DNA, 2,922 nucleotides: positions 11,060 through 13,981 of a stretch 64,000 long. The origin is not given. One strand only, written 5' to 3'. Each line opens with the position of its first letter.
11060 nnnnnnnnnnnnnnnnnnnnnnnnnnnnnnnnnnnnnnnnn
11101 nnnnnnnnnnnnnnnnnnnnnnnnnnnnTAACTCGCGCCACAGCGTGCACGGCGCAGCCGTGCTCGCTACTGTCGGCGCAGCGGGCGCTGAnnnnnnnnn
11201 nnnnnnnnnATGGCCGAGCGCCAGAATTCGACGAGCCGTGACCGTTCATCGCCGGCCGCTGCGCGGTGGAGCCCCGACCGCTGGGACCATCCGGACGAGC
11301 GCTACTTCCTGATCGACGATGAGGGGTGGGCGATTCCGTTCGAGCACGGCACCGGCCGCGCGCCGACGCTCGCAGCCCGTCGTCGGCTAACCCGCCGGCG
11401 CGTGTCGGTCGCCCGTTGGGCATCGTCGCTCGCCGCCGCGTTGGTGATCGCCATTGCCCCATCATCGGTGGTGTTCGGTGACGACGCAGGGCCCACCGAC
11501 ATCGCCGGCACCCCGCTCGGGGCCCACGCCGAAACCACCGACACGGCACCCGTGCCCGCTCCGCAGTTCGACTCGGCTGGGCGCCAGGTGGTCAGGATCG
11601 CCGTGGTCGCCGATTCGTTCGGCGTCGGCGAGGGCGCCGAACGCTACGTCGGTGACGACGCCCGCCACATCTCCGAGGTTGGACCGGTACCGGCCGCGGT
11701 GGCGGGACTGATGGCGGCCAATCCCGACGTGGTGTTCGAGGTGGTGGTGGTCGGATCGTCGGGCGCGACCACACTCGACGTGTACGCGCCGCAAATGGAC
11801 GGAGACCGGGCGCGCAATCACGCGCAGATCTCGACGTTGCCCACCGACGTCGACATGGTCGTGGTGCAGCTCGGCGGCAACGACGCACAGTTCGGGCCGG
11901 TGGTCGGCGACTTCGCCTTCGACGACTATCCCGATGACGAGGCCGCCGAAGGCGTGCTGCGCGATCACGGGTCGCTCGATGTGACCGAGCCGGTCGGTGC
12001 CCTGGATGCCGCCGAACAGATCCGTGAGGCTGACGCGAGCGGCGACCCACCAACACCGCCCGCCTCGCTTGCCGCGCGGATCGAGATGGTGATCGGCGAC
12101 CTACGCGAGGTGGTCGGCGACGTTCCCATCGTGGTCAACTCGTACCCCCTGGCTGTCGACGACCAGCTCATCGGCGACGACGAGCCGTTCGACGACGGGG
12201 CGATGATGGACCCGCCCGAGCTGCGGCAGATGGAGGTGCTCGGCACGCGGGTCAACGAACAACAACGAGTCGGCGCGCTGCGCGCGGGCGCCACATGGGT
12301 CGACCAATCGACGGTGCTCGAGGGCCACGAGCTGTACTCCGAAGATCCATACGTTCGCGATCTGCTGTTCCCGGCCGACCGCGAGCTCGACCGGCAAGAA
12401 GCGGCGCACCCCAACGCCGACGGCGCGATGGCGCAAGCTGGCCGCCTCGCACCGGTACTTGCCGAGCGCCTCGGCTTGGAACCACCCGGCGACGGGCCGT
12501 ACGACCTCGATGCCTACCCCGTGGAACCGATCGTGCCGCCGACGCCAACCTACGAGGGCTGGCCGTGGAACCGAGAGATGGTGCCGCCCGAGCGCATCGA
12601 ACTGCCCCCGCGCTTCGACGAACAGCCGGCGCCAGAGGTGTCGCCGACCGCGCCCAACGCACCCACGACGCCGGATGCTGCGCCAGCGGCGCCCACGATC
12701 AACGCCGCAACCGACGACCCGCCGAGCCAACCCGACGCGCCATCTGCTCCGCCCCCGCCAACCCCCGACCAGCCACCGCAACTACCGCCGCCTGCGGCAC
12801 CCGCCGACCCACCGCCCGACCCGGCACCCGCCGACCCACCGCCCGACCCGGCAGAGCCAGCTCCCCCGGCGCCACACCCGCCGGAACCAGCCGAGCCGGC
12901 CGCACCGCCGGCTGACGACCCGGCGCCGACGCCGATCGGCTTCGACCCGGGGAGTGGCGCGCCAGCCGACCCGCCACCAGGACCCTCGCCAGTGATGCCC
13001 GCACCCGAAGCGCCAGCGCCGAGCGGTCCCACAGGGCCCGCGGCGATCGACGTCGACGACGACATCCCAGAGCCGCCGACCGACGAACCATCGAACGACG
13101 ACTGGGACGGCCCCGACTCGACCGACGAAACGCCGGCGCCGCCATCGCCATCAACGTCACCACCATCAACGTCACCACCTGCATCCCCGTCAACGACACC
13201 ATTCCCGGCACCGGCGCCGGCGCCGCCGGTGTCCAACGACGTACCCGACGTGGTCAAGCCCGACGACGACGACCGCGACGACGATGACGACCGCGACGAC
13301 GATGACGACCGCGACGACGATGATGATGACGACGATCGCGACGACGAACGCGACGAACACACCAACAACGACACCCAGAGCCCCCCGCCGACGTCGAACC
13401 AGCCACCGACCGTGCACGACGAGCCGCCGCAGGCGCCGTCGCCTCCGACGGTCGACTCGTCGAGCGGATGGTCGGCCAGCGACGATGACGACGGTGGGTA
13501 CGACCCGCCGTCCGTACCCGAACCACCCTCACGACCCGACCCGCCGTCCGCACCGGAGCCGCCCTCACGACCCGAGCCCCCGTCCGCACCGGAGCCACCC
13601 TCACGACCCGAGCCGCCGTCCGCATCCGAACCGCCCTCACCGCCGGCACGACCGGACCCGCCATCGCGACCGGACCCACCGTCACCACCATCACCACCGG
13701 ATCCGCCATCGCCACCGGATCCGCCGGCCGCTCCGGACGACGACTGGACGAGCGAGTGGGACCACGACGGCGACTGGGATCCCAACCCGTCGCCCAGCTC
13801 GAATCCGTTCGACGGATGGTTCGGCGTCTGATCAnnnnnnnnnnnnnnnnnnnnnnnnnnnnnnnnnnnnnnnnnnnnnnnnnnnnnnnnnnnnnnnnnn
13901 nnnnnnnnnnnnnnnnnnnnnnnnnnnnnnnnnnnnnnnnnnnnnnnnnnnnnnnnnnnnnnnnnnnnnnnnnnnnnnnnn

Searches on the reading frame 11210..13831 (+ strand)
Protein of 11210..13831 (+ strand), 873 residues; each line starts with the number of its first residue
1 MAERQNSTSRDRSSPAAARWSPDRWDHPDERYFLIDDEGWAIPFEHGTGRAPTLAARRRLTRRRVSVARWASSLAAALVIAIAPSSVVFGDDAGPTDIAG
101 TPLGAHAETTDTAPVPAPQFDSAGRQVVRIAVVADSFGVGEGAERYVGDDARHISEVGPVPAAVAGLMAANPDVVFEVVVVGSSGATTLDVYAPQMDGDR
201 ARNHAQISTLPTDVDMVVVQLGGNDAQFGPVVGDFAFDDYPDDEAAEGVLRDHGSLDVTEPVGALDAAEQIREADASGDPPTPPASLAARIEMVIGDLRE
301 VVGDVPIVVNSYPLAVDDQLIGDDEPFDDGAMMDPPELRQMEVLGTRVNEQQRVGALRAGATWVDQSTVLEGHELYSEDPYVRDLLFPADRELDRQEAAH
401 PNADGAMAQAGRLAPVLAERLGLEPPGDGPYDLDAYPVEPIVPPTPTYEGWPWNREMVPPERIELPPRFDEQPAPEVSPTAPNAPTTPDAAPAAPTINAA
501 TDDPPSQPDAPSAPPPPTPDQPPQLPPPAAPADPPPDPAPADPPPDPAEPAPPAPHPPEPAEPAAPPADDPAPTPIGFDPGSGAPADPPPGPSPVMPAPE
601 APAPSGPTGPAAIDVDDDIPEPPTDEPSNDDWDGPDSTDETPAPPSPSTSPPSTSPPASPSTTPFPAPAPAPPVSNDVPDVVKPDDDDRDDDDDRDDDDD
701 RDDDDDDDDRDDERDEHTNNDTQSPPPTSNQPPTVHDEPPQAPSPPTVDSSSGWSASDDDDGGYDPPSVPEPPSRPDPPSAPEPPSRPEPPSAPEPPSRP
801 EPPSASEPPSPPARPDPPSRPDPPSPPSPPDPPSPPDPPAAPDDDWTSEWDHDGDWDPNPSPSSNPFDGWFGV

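Call 73: search_protein_families(library=pfam, proteins=[window:11210-13831:+], max_evalue=0.00001)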
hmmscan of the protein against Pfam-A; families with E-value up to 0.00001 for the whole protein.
window:11210-13831:+ (873 aa): 1 family
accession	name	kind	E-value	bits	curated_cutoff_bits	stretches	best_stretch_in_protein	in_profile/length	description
PF13472.12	Lipase_GDSL_2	-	8.7e-08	33.3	32.9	1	141-406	10-176/178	GDSL-like Lipase/Acylhydrolase family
